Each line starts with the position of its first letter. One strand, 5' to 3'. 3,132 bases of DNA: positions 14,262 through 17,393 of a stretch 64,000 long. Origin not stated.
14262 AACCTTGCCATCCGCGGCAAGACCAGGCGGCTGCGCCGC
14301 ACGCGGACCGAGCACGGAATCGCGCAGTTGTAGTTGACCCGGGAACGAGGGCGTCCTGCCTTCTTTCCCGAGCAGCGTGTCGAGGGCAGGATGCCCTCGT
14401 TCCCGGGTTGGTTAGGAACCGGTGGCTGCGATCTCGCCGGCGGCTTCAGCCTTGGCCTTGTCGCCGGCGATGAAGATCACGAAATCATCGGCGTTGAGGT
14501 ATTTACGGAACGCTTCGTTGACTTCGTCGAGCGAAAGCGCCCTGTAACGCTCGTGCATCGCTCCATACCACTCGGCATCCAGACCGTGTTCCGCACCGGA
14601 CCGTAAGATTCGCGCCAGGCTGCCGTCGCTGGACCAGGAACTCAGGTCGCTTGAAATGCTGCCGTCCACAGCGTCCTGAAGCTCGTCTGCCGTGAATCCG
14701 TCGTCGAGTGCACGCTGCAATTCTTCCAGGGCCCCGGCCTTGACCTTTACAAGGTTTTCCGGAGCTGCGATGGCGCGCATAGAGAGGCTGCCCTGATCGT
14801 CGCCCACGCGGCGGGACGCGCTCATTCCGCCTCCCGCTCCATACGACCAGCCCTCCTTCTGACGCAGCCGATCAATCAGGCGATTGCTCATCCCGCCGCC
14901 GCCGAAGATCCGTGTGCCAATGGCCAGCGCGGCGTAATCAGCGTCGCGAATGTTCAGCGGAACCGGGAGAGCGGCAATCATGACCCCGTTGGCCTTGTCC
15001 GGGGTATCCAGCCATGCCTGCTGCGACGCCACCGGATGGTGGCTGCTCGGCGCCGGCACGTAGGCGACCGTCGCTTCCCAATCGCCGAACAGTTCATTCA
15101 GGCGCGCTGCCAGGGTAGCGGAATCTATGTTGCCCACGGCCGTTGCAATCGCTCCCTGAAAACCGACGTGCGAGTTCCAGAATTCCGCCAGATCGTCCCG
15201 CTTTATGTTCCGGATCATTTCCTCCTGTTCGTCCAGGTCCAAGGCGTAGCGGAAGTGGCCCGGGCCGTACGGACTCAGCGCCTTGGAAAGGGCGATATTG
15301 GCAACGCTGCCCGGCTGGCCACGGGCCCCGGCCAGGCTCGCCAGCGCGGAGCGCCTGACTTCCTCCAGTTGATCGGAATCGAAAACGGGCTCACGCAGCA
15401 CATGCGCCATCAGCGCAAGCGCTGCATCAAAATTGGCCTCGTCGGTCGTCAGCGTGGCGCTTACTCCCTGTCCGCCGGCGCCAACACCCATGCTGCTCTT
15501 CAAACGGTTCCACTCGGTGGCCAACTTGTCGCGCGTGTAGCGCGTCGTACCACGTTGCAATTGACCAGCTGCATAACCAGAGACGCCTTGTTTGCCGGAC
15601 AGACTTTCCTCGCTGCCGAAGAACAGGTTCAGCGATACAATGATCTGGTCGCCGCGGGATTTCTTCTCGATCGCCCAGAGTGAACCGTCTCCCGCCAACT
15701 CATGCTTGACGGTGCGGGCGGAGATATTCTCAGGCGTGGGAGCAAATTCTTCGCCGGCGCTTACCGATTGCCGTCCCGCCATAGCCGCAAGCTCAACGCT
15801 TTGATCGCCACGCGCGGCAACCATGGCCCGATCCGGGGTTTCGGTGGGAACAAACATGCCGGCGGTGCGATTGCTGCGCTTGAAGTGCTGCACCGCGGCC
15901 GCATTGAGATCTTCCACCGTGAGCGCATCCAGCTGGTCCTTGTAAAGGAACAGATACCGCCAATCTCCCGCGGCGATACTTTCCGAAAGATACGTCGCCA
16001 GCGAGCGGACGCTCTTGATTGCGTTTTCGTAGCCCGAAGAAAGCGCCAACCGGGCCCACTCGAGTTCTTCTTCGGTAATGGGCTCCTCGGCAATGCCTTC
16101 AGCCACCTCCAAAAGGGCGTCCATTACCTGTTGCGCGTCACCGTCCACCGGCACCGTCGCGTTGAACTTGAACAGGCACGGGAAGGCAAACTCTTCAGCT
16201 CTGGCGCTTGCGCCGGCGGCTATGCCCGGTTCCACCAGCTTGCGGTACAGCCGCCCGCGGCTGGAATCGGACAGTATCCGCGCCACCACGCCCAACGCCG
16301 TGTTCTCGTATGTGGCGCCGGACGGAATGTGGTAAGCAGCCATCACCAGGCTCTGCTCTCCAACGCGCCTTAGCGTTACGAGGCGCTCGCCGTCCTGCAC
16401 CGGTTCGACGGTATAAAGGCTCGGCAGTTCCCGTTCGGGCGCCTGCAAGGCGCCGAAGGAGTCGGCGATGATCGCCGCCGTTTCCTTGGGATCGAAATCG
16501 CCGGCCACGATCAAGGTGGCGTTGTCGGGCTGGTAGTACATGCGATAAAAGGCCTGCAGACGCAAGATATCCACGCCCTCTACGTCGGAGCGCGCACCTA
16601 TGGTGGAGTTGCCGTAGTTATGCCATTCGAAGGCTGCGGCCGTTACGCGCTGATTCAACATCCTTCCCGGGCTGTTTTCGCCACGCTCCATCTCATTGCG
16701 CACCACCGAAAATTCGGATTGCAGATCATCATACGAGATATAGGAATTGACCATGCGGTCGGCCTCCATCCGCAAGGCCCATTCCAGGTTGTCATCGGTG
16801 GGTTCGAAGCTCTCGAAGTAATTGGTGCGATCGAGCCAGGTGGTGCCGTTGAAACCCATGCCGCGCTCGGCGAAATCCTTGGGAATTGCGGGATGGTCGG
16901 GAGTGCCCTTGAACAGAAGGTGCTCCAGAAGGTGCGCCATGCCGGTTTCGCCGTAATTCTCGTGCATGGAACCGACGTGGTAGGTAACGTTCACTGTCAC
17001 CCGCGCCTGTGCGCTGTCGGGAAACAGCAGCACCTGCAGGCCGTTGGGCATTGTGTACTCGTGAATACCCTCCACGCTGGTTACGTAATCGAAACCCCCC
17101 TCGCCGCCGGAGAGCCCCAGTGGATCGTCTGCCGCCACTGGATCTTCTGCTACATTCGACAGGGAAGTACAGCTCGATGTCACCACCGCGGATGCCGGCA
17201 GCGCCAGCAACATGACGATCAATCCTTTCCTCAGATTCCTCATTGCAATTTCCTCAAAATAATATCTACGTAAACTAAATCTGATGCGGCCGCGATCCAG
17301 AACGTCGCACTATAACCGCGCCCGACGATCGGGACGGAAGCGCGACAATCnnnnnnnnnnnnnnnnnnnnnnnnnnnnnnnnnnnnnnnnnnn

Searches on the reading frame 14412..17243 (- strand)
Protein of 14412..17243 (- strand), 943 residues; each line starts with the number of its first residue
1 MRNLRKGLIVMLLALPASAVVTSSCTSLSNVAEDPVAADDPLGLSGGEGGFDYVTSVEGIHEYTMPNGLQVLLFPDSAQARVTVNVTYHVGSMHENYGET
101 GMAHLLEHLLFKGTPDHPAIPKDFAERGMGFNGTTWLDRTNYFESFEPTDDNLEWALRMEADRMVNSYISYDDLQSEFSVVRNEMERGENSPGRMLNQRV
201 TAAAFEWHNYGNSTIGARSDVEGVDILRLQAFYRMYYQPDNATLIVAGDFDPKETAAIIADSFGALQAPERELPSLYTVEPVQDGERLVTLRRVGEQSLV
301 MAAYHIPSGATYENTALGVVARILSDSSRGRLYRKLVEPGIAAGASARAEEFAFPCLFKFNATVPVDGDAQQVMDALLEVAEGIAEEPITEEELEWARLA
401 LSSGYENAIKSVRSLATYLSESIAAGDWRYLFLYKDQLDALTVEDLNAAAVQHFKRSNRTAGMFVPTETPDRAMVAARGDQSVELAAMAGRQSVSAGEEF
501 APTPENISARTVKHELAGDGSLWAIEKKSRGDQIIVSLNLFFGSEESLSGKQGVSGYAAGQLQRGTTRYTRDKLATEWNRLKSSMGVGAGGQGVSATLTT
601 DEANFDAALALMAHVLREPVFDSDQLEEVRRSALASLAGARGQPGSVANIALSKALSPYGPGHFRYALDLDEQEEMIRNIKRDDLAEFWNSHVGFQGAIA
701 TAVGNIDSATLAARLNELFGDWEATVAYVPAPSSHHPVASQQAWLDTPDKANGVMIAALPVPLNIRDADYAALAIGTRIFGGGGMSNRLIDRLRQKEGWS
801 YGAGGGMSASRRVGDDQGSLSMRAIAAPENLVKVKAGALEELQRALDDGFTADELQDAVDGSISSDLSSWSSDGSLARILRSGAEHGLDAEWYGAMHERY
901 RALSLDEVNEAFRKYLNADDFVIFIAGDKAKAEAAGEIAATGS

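Call 51: search_protein_families(library=ncbifam, proteins=[window:14412-17243:-], max_evalue=1e-20)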
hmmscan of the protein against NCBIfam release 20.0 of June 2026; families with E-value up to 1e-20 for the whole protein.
window:14412-17243:- (943 aa): 0 families

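Call 53: search_protein_families(library=pfam, proteins=[window:14412-17243:-], max_evalue=0.001)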
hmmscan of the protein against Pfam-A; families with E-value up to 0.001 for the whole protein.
window:14412-17243:- (943 aa): 2 families
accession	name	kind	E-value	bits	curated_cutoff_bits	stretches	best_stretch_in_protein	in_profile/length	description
PF05193.26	Peptidase_M16_C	-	6.2e-58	196.1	23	2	228-399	6-179/181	Peptidase M16 inactive domain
PF00675.25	Peptidase_M16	-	8.7e-24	84.6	22.3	1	76-217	7-148/149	Insulinase (Peptidase family M16)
